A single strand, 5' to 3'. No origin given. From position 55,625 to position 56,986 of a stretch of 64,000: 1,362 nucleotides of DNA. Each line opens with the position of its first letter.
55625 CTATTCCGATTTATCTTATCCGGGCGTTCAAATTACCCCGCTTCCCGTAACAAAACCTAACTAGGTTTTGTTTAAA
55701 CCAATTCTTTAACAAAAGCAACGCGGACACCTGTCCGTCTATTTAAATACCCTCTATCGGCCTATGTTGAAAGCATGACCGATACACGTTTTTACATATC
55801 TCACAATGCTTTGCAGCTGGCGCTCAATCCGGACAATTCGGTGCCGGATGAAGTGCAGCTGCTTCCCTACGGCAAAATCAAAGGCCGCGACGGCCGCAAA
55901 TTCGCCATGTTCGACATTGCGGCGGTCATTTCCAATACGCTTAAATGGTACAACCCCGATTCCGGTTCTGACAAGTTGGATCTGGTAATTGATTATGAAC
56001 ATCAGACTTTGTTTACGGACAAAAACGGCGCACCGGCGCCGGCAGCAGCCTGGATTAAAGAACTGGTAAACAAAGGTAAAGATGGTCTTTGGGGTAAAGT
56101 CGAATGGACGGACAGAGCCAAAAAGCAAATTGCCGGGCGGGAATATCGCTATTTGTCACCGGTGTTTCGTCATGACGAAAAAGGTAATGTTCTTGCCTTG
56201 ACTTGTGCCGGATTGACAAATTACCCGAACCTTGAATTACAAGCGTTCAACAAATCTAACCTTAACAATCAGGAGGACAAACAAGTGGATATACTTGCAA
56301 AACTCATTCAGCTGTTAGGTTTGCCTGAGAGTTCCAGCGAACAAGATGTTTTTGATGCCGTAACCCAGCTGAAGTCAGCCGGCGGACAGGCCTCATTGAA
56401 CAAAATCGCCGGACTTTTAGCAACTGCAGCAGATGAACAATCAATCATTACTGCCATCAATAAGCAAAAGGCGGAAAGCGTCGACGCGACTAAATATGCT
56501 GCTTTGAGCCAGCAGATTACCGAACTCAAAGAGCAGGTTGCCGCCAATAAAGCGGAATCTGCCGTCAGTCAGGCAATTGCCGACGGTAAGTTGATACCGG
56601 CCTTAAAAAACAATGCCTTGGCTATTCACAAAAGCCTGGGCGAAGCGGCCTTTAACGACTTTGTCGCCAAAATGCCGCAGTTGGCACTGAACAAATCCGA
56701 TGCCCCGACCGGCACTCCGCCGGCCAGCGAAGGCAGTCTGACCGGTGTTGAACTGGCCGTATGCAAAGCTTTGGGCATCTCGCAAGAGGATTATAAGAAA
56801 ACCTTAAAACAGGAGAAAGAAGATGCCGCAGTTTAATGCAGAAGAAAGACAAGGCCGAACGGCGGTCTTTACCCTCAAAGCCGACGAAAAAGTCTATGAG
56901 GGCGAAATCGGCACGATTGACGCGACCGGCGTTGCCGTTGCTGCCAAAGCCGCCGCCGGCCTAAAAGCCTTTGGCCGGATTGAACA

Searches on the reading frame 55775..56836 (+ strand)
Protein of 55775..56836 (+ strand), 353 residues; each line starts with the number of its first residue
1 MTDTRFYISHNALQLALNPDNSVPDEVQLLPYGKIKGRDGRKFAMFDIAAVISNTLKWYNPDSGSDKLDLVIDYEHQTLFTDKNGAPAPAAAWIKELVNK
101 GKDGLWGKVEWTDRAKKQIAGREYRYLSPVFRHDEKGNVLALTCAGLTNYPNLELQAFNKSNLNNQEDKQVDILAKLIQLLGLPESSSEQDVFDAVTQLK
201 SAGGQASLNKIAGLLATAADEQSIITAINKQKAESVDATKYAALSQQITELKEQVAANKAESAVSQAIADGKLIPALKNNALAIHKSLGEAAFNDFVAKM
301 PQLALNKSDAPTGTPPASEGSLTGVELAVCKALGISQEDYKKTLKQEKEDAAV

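Call 7: search_protein_families(library=pfam, proteins=[window:55775-56836:+], max_evalue=1)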
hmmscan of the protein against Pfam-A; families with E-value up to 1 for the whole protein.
window:55775-56836:+ (353 aa): 2 families
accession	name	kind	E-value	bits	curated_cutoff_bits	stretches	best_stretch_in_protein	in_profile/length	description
PF10123.14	Mu-like_Pro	-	9.5e-78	262.4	25.2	1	27-342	1-330/330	Mu-like prophage I protein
PF08278.16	DnaG_DnaB_bind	-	0.024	15.4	29.1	1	149-256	10-110/124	DNA primase DnaG DnaB-binding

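Call 8: search_protein_families(library=phrogs, proteins=[window:55775-56836:+], max_evalue=1)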
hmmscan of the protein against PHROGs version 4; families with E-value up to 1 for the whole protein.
window:55775-56836:+ (353 aa): 11 families
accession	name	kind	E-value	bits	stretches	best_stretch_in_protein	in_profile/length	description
phrog_328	-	head and packaging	1.9e-82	278.6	1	18-347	16-338/339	head maturation protease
phrog_13230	-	unknown function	5.3e-22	79.1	1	23-143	20-128/138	-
phrog_15607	-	unknown function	1.8e-08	35.6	1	178-343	8-159/167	-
phrog_2976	-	head and packaging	2.2e-06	28.6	1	162-288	221-345/394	head maturation protease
phrog_11321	-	unknown function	4.9e-05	23.9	1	159-286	161-253/327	-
phrog_976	-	head and packaging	0.00023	21.6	1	203-295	237-321/415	head maturation protease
phrog_22924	-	unknown function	0.00079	20.7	1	208-330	7-131/163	-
phrog_3894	-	head and packaging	0.0052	17.1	1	161-279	263-401/458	head maturation protease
phrog_18412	-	head and packaging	0.016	15.7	1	200-273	54-129/229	minor head protein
phrog_34262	-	unknown function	0.24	12.6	0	26-76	23-72/72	-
phrog_14931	-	unknown function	0.33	11.9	0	246-270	27-51/68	-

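Call 16: find_related_loci(query=window:55775-56836:+, collection=genome_contigs, flank=5000)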
Query window:55775-56836:+ (353 aa) in genome_contigs; peptide patterns used: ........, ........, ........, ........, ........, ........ (x = any residue, [..] = any of these).
222 stretches matched a pattern; 8 encode a relative of the query (tblastn E <= 1e-3); 8 distinct loci.
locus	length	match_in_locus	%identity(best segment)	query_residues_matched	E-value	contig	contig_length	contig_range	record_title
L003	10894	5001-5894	34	19-316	9e-46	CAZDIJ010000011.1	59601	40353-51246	MAG TPA_asm: uncultured Sulfuricella sp. isolate binchicken_co266_137 genome assembly, contig: NODE_1069_length_59601_co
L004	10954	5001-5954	35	4-339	6e-50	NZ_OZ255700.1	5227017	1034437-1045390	MAG: Roseibium sp. isolate accf77fb-2be5-45e8-8836-b4da579893c1 chromosome 1, complete sequence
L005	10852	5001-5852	34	21-301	4e-36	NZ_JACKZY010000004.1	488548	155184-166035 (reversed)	Nitratireductor sp. B36 NODE_4_length_488548_cov_190.258844, whole genome shotgun sequence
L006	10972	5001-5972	29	22-344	1e-28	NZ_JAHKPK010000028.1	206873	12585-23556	Pacificibacter marinus strain F2R14 F2R14_F2R14_contig_17, whole genome shotgun sequence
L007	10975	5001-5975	29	24-347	1e-27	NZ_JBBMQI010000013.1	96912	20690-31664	Pacificibacter sp. AS14 isolate_14_13, whole genome shotgun sequence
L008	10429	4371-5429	27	24-344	3e-27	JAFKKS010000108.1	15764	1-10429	MAG: Hyphomicrobiales bacterium isolate SCN18_30_10_14_R2_B_64_10 SCN18_30_10_14_R2_B_scaffold_2145, whole genome shotgu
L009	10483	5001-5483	39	23-189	1e-25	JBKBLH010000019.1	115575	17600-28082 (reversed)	MAG: Reyranella sp. isolate 21H_026.bin.69 NODE_269_length_115575_cov_4.832028, whole genome shotgun sequence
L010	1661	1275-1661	40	23-155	7e-21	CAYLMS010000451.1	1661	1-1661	MAG TPA_asm: uncultured Microbacterium sp. isolate SRP262948_co1_32 genome assembly, contig: NODE_96270_length_1661_cov_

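Call 97: search_protein_families(library=pfam, proteins=[L003:2936-4171:+, L004:2187-3503:+, L005:2644-3849:+, L009:3191-4459:+], max_evalue=0.01)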
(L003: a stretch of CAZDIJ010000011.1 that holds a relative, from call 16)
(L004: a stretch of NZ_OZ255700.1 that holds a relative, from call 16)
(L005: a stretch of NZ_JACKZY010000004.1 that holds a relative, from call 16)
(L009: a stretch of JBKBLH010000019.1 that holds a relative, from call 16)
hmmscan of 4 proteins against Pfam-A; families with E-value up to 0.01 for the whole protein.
L003:2936-4171:+ (412 aa): 1 family
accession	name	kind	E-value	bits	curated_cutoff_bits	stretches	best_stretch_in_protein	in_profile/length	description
PF04233.19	Phage_Mu_F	-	1.3e-19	71.4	29.6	1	61-189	3-111/112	Phage Mu protein F like protein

L004:2187-3503:+ (439 aa): 1 family
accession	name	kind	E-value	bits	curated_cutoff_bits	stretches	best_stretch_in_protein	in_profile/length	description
PF04233.19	Phage_Mu_F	-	1.8e-14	54.9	29.6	1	95-224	3-111/112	Phage Mu protein F like protein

L005:2644-3849:+ (402 aa): 1 family
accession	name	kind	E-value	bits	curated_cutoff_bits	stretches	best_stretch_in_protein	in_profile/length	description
PF04233.19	Phage_Mu_F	-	7e-12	46.5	29.6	1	55-185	2-111/112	Phage Mu protein F like protein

L009:3191-4459:+ (423 aa): 2 families
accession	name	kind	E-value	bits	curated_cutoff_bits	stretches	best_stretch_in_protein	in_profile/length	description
PF04233.19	Phage_Mu_F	-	2.7e-21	76.9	29.6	1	64-185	2-112/112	Phage Mu protein F like protein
PF18810.6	PBECR2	-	2e-19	70.4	27.1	1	297-416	3-119/120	phage-Barnase-EndoU-ColicinE5/D-RelE like nuclease2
